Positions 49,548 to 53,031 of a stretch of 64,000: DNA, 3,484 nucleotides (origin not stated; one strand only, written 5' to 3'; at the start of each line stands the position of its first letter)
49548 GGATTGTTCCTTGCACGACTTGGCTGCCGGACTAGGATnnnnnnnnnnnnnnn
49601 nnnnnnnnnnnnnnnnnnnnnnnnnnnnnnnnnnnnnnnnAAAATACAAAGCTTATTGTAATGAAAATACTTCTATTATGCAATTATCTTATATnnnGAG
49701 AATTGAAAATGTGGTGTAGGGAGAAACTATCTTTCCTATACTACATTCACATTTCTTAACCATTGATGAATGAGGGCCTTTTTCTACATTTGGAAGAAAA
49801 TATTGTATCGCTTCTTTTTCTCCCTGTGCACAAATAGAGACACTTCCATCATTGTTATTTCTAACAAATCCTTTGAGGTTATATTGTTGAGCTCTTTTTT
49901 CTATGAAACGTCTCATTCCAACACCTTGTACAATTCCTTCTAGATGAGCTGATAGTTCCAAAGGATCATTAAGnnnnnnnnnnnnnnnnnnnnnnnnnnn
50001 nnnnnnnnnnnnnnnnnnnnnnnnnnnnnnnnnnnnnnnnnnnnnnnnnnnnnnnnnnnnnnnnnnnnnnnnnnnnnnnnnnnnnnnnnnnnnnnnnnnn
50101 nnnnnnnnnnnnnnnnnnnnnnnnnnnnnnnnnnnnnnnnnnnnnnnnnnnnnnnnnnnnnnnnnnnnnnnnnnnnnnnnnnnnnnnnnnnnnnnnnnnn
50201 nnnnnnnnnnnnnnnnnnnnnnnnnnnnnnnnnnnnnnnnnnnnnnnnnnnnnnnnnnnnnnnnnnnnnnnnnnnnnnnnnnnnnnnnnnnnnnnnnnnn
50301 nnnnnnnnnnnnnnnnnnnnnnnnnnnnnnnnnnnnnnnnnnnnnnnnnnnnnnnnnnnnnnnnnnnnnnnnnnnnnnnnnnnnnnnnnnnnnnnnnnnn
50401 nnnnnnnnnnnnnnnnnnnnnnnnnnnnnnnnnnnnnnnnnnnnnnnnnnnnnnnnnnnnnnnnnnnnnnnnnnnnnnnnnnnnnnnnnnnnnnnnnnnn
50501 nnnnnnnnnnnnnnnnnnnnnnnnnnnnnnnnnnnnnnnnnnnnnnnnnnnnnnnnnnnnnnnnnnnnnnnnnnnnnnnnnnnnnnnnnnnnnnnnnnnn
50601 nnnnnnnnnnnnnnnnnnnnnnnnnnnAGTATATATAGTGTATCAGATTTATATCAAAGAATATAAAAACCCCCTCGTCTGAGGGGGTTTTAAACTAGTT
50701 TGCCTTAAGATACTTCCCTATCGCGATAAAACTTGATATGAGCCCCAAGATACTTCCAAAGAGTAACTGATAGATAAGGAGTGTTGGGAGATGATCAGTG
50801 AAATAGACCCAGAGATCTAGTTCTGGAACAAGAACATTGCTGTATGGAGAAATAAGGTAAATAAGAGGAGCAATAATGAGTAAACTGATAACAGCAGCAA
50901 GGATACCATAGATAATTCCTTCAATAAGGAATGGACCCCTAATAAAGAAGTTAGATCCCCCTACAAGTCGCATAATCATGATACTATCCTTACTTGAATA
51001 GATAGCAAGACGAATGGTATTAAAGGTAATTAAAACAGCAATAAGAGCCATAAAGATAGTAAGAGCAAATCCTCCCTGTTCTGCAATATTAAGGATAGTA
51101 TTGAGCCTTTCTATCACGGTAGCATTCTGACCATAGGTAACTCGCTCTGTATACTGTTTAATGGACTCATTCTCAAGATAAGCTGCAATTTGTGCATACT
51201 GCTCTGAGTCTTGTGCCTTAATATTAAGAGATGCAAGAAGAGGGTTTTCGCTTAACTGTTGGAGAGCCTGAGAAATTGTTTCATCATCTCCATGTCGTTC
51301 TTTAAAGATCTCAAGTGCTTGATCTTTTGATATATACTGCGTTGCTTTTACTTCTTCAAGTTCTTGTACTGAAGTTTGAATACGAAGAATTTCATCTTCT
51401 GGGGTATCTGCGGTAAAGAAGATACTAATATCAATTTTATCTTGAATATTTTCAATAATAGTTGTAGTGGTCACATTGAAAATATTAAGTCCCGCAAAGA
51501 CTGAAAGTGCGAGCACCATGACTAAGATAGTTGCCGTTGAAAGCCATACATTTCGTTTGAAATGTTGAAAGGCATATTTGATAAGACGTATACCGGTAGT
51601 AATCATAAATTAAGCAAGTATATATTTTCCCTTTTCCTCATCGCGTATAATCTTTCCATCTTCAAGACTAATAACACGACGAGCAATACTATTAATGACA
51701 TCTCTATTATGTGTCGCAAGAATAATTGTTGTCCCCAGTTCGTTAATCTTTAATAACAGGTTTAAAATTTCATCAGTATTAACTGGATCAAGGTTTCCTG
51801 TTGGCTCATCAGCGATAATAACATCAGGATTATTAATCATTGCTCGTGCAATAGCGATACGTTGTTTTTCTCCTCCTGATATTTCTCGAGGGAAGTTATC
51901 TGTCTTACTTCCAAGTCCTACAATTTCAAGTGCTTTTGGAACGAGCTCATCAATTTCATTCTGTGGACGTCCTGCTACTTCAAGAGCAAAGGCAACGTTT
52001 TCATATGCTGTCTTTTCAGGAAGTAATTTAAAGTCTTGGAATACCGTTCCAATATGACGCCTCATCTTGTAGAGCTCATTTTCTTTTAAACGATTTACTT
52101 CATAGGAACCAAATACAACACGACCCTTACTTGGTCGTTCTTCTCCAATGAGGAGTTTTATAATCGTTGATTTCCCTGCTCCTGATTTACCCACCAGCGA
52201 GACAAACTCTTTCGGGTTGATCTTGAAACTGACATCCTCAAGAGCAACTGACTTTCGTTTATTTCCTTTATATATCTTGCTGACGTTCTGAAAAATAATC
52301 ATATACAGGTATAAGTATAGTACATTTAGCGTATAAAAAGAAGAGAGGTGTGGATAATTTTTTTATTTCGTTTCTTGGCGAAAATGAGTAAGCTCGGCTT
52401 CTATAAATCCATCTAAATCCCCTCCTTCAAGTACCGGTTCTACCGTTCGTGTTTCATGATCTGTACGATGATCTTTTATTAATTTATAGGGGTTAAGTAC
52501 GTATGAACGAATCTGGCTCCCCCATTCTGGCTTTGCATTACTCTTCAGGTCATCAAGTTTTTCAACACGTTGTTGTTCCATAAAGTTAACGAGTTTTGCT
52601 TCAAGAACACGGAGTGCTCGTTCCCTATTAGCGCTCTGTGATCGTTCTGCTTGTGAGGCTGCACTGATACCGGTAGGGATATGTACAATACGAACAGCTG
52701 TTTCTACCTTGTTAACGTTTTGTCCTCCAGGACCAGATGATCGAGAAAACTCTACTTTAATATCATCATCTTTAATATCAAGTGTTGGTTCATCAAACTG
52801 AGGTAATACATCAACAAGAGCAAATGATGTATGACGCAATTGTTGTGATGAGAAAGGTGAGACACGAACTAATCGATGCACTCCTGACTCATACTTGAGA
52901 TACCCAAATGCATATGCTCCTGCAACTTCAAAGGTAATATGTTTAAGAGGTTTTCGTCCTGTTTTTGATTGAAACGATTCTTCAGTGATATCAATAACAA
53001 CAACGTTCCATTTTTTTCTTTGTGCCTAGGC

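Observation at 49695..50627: TruB with a C-terminal acylphosphatase domain replacing the PUA domain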

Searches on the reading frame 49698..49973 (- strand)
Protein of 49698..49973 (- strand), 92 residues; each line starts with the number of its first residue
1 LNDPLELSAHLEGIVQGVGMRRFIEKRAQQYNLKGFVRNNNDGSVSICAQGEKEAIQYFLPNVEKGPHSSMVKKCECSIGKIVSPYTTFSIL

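Call 23: find_homologous_proteins(query=window:49698-49973:-)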
Query seq(92 aa): 1 candidates shared short words with the query, none scored E <= 0.001.

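Call 69: find_homologous_proteins(query=A2, max_evalue=0.001)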
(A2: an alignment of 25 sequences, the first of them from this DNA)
Query A2 (25 sequences) (87 aa, profile of the alignment): 7995 proteins with E <= 0.001 among 8000 candidates; the best 120 are listed.
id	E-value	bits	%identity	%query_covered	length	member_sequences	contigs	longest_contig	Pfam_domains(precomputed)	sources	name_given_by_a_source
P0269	6.6e-30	121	36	100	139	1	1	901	PF00708.25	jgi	jgi:acylphosphatase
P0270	1.1e-27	114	36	100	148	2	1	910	PF00708.25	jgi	jgi:acylphosphatase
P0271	3.7e-27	112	37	100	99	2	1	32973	PF00708.25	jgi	jgi:acylphosphatase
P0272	5.5e-27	111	42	98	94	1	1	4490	PF00708.25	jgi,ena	-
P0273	7.8e-27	111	33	100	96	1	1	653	PF00708.25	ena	-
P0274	2.7e-26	109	41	98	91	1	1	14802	PF00708.25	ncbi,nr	ncbi:MAG: acylphosphatase [Candidatus Diapherotrites archaeon]|nr:acylphosphatase [Candidatus Diaphe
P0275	6.3e-26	108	45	77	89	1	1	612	PF00708.25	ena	-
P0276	6.4e-26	108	36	98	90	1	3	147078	PF00708.25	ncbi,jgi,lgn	jgi:acylphosphatase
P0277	8.1e-26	108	51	70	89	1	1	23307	PF00708.25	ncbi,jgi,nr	ncbi:MAG: acylphosphatase [Aquificae bacterium]|nr:acylphosphatase [Aquificota bacterium]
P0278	9.2e-26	108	45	77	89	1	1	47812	PF00708.25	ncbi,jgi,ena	-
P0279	1.4e-25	107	38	98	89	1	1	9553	PF00708.25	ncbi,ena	-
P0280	1.6e-25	107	32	100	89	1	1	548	PF00708.25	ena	-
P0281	1.9e-25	107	38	98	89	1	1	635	PF00708.25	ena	-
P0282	1.9e-25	106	51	63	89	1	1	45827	PF00708.25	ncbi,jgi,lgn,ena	jgi:acylphosphatase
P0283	2.0e-25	106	51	70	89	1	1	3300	PF00708.25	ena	-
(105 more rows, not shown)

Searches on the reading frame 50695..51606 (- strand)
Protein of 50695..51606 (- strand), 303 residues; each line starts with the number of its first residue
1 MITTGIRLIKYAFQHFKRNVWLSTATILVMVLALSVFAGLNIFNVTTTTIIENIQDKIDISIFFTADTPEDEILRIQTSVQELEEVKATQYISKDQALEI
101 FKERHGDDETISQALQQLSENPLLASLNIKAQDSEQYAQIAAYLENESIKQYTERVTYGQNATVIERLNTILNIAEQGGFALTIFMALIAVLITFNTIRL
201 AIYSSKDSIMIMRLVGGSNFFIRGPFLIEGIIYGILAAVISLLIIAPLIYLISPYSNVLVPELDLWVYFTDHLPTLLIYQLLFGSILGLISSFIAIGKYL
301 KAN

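Call 62: search_protein_families(library=pfam, proteins=[window:50695-51606:-], max_evalue=0.001)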
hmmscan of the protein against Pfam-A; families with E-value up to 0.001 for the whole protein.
window:50695-51606:- (303 aa): 2 families
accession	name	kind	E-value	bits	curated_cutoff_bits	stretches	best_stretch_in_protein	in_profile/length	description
PF18075.7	FtsX_ECD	-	9.6e-17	61.8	23.5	1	59-146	2-89/96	FtsX extracellular domain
PF02687.27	FtsX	-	3.2e-10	40.5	25.5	1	181-303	2-119/120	FtsX-like permease C-terminal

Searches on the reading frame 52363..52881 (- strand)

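Call 62: search_protein_families(library=pfam, proteins=[window:52363-52881:-], max_evalue=0.001)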
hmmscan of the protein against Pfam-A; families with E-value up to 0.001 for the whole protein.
window:52363-52881:- (172 aa): 2 families
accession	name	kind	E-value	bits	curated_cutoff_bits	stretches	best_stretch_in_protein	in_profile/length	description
PF00472.26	RF-1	-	2.3e-36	124.7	35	1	32-139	3-116/116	RF-1 domain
PF03462.23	PCRF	-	0.00027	21.3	24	1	1-23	172-194/194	PCRF domain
